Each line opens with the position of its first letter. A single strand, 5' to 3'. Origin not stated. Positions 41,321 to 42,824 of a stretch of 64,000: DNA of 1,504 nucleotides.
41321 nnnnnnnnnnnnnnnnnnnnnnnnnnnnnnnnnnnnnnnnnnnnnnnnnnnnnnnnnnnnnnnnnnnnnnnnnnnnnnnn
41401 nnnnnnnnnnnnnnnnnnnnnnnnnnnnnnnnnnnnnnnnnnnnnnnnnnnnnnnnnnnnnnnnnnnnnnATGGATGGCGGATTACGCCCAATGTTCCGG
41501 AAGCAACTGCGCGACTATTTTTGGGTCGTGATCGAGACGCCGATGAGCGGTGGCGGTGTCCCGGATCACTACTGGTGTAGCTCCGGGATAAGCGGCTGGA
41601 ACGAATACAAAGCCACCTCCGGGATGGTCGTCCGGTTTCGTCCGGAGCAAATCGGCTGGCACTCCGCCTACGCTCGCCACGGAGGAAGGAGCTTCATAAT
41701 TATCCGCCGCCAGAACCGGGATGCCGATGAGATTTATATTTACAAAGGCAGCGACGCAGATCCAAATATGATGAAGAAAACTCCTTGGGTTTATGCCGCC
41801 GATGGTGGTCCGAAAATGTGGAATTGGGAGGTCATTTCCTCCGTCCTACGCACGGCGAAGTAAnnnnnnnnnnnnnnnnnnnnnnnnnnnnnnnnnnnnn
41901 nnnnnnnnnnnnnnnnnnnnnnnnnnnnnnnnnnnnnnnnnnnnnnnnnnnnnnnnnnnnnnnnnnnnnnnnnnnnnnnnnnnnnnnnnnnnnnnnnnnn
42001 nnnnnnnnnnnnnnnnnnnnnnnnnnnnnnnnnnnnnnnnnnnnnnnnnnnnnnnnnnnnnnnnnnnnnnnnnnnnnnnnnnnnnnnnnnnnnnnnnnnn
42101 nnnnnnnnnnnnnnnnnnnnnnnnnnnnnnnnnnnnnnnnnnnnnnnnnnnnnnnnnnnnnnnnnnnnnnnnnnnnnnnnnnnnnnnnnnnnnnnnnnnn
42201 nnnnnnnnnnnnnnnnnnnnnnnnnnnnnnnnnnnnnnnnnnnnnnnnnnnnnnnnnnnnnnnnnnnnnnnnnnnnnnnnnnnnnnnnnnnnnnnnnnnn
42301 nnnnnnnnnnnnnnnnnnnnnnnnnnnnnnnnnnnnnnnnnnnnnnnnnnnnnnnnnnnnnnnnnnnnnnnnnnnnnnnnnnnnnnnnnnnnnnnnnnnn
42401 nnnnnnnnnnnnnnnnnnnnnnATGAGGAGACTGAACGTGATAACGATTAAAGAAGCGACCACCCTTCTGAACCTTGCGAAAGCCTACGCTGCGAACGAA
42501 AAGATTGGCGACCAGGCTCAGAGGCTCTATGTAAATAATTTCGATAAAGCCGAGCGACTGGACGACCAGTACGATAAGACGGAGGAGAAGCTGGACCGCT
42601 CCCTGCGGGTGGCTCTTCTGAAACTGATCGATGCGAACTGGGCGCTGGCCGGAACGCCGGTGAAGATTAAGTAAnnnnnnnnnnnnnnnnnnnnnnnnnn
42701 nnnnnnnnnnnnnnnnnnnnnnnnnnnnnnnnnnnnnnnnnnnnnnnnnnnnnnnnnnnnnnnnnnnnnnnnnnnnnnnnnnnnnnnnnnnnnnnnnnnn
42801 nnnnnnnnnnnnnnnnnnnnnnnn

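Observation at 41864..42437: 574-bp non-coding region with an AT-rich half and a hairpin-dense GC-rich half (candidate ncRNA, origin or regulatory hub)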

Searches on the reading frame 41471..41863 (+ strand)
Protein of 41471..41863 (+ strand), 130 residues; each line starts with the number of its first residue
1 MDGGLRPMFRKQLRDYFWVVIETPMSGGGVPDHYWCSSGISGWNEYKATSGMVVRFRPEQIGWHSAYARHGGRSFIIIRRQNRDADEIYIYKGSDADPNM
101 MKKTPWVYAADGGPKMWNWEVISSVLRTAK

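Call 9: search_protein_families(library=pfam, proteins=[window:41471-41863:+], max_evalue=0.01)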
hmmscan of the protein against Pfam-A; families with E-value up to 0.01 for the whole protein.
window:41471-41863:+ (130 aa): 0 families

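Call 10: search_protein_families(library=phrogs, proteins=[window:41471-41863:+], max_evalue=0.01)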
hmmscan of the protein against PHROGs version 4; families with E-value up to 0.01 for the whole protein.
window:41471-41863:+ (130 aa): 1 family
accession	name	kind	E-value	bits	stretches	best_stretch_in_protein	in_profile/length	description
phrog_2165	-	DNA, RNA and nucleotide metabolism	1.5e-10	42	1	9-96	11-104/141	DNA helicase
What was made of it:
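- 41471..41863 (+): orf130, the last gene of the DnaE replication module. It is the syntenic anchor that always precedes the gap. phrog_2165, E 1.5e-10 (call 10).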

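Call 11: find_related_loci(query=window:41471-41863:+, collection=viral_contigs, flank=6000)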
Query window:41471-41863:+ (130 aa) in viral_contigs; peptide patterns used: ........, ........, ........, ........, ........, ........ (x = any residue, [..] = any of these).
14 stretches matched a pattern, but none encodes a relative of the query by tblastn (E <= 1e-3).

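Call 12: search_dna_similar(query=window:41471-41860:+, collection=phages, mode=protein)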
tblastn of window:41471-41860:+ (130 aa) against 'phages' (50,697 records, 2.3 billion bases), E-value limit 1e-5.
No match.

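Call 39: find_homologous_proteins(query=window:41471-41860:+, max_evalue=0.00001)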
Query window:41471-41860:+ (130 aa): 15 proteins with E <= 0.00001 among 16 candidates.
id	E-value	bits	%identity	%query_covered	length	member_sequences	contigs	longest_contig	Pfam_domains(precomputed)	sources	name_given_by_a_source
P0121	6.0e-87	307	100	100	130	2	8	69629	-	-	-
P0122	3.7e-51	191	64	96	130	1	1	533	-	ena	-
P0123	2.4e-48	182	60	96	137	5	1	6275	-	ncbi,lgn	-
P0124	4.5e-47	177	59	96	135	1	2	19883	-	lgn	-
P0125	1.6e-46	176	59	96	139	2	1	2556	-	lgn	-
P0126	3.8e-46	174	60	93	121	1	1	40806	-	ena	-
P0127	1.3e-45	173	55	96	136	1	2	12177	-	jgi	jgi:hypothetical protein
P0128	1.4e-44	169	55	97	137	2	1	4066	-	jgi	-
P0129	6.2e-44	167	58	96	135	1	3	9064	-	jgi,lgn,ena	-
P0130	2.0e-43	166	55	96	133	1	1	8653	-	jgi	jgi:hypothetical protein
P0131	9.5e-43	163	54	96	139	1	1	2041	-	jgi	jgi:hypothetical protein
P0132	1.3e-42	163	53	97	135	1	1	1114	-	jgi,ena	-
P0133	1.6e-41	159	50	97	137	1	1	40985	-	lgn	-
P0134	3.7e-41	158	57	92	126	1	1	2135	-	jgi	jgi:hypothetical protein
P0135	6.2e-32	128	50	92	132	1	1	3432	-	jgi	jgi:hypothetical protein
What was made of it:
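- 41471..41863 (+): 15 homologue clusters (call 39).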

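Call 40: find_encoding_contigs(protein=P0121, flank=3000, max_places=10)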
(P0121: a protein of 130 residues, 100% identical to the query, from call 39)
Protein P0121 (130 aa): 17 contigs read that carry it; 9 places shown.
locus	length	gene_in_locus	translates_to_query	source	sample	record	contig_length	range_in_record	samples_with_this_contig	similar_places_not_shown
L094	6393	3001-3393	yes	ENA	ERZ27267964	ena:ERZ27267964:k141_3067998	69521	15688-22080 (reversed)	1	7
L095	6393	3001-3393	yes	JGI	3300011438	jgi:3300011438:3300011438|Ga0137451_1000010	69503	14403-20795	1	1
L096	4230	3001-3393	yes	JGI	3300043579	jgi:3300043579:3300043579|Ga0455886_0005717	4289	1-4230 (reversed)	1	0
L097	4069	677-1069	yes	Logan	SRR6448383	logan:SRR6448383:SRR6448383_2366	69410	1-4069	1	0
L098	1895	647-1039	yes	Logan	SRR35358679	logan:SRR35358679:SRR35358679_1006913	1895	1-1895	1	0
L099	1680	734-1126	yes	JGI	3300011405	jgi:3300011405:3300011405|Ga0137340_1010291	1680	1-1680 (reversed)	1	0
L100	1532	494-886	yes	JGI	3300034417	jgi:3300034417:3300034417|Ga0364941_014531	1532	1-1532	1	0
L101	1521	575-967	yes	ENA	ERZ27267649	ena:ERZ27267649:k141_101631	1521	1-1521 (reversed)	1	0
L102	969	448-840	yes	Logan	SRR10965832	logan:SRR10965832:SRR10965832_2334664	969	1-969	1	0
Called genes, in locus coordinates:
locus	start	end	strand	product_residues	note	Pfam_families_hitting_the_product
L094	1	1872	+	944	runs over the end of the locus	PF07733:DNA_pol3_alpha, PF17657:DNA_pol3_finger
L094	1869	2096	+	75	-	PF23978:DUF7303 (faint)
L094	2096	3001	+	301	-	-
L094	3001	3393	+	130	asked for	-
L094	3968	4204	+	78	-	-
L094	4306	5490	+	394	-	-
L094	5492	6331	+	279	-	PF23822:DUF7192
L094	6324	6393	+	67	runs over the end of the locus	-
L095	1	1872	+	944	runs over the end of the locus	PF07733:DNA_pol3_alpha, PF17657:DNA_pol3_finger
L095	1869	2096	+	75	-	PF23978:DUF7303 (faint)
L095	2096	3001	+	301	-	-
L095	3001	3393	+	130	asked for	-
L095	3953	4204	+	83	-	-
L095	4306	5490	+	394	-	-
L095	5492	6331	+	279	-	PF23822:DUF7192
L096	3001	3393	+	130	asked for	-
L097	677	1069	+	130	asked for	-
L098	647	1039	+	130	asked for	-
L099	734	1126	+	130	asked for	-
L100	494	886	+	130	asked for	-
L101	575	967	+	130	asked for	-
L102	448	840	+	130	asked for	-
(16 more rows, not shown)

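Call 41: find_encoding_contigs(protein=P0126, flank=4000, max_places=3)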
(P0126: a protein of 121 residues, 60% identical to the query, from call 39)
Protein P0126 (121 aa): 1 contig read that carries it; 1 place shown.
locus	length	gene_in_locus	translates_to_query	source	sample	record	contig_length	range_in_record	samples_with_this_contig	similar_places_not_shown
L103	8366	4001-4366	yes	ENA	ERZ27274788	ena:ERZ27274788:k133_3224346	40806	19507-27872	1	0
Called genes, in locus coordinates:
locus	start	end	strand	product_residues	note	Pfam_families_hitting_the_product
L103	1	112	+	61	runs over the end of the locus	-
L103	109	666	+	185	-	PF00929:RNase_T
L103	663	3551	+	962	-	PF07733:DNA_pol3_alpha, PF17657:DNA_pol3_finger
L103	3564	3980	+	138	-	PF07750:GcrA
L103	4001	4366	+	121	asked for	-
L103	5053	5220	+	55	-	-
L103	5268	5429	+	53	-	-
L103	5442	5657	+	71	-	-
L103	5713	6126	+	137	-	-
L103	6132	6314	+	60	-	-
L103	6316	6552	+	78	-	-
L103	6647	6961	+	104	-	-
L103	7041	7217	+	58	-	-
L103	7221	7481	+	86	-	-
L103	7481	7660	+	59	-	-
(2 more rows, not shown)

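Call 42: find_encoding_contigs(protein=P0124, flank=4000, max_places=3)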
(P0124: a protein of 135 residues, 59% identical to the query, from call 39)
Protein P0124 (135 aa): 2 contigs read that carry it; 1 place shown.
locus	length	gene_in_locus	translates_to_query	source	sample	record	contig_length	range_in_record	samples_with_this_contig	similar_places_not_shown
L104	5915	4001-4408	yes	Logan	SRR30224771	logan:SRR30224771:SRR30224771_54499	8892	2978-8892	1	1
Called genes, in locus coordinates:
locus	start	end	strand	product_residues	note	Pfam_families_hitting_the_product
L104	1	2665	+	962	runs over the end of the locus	PF07733:DNA_pol3_alpha, PF17657:DNA_pol3_finger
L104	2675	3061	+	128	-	PF24746:DUF7694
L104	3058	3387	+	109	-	-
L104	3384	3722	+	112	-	-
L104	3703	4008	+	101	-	-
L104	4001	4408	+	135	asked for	-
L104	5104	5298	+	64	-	-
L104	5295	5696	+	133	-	-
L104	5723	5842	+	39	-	-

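Call 51: find_related_loci(query=A4, collection=viral_contigs, flank=3000)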
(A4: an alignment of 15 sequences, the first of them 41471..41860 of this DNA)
Query A4 (130 aa) in viral_contigs; peptide patterns used: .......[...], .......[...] (x = any residue, [..] = any of these).
52 stretches matched a pattern; 2 encode a relative of the query (tblastn E <= 1e-3); 2 distinct loci.
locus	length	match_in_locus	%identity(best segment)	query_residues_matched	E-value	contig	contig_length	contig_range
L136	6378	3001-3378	57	2-126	5e-51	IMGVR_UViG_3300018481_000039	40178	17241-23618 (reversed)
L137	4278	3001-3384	58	2-126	1e-48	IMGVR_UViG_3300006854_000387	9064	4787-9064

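Call 52: find_encoding_contigs(protein=P0133, flank=3000, max_places=2)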
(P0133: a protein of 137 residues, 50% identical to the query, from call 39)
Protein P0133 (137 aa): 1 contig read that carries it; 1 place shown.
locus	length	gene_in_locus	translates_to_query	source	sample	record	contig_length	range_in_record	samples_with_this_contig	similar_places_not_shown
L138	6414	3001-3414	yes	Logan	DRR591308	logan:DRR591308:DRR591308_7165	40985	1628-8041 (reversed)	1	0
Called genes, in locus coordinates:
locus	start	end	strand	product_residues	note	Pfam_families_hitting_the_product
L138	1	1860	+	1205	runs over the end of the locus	PF02811:PHP (weak), PF07733:DNA_pol3_alpha, PF17657:DNA_pol3_finger, PF14890:Intein_splicing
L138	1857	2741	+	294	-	-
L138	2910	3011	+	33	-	-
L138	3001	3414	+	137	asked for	-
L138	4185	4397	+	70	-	-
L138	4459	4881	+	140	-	-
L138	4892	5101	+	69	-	-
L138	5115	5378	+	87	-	-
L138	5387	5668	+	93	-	-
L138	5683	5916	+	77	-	-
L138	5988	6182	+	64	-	-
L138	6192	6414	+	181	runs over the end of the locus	-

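Call 53: find_encoding_contigs(protein=P0127, flank=3000, max_places=2)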
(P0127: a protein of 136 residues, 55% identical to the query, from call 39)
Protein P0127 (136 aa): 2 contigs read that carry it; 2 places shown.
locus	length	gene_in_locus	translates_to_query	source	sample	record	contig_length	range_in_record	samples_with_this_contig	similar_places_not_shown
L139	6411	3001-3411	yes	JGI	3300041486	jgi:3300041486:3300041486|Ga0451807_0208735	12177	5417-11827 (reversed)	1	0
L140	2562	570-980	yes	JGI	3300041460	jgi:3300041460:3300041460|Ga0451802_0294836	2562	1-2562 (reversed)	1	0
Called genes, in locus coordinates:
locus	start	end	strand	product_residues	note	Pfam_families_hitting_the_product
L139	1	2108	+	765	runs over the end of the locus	PF07733:DNA_pol3_alpha, PF17657:DNA_pol3_finger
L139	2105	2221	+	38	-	-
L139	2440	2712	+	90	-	-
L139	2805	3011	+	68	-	-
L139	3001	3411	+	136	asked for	-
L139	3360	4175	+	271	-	-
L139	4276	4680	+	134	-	-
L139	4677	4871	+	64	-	-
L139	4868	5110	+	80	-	-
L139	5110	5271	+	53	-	-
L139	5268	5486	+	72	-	-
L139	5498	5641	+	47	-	-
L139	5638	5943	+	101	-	-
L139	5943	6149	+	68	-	-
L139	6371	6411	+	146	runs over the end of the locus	-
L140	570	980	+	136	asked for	-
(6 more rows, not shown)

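Call 57: find_encoding_contigs(protein=P0130, flank=2500, max_places=2)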
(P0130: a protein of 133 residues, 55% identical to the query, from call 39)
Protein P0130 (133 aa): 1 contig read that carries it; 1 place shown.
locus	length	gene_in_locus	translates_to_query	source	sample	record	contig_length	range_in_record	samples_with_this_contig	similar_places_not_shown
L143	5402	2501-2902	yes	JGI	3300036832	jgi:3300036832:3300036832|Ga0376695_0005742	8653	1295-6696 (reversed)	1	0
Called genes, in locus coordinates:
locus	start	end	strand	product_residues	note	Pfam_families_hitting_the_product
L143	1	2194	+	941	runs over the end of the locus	PF07733:DNA_pol3_alpha, PF17657:DNA_pol3_finger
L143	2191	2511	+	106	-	-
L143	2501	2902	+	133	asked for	-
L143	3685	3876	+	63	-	-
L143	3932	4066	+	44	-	-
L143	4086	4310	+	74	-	-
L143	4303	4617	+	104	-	-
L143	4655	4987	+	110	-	-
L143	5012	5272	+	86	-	-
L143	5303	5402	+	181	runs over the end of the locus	-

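Call 58: find_encoding_contigs(protein=P0123, flank=2500, max_places=3)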
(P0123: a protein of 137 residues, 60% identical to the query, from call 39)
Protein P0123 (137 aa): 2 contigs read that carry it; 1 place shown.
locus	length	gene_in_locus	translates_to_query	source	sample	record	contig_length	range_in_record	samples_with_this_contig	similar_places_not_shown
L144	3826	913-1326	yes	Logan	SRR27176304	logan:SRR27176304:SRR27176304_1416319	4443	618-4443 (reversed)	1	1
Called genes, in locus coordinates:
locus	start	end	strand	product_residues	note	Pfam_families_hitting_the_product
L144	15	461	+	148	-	-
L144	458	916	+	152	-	PF07750:GcrA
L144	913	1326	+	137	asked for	-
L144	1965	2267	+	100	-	-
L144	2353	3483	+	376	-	-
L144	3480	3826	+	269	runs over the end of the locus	PF23822:DUF7192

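Call 59: find_encoding_contigs(protein=P0128, flank=2500, max_places=3)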
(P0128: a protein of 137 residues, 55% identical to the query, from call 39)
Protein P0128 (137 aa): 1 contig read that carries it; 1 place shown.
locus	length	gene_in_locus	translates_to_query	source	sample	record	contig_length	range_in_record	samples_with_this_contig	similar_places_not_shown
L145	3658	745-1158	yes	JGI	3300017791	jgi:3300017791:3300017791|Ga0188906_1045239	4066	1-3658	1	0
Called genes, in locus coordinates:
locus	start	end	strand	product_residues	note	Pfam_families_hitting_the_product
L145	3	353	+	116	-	?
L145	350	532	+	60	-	-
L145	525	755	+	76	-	-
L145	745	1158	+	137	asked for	-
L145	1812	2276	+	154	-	-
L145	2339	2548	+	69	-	-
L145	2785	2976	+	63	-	-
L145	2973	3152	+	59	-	-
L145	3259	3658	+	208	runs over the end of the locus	-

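Call 60: find_encoding_contigs(protein=P0135, flank=2500, max_places=2)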
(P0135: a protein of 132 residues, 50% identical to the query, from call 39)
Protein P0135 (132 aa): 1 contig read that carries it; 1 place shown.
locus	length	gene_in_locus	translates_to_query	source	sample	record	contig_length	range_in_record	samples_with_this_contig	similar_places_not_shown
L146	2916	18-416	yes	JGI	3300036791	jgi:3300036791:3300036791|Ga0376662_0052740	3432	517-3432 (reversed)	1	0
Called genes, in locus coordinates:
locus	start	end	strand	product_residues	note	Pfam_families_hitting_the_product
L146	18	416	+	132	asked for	-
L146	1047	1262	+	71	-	-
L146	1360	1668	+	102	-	-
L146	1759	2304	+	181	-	-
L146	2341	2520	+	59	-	-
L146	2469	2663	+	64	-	-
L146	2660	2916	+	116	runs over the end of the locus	-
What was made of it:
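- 41471..41863 (+): Every locus fetched has a 560-860-bp gap after it (calls 40-42, 52, 53, 57-60).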

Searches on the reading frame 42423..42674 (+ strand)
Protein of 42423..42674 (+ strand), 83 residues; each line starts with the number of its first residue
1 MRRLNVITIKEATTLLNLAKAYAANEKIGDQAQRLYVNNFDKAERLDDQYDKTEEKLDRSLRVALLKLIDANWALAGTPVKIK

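Call 9: search_protein_families(library=pfam, proteins=[window:42423-42674:+], max_evalue=0.01)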
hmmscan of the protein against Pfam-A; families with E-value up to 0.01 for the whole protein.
window:42423-42674:+ (83 aa): 0 families

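Call 10: search_protein_families(library=phrogs, proteins=[window:42423-42674:+], max_evalue=0.01)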
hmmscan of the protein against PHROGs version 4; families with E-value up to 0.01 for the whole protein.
window:42423-42674:+ (83 aa): 0 families
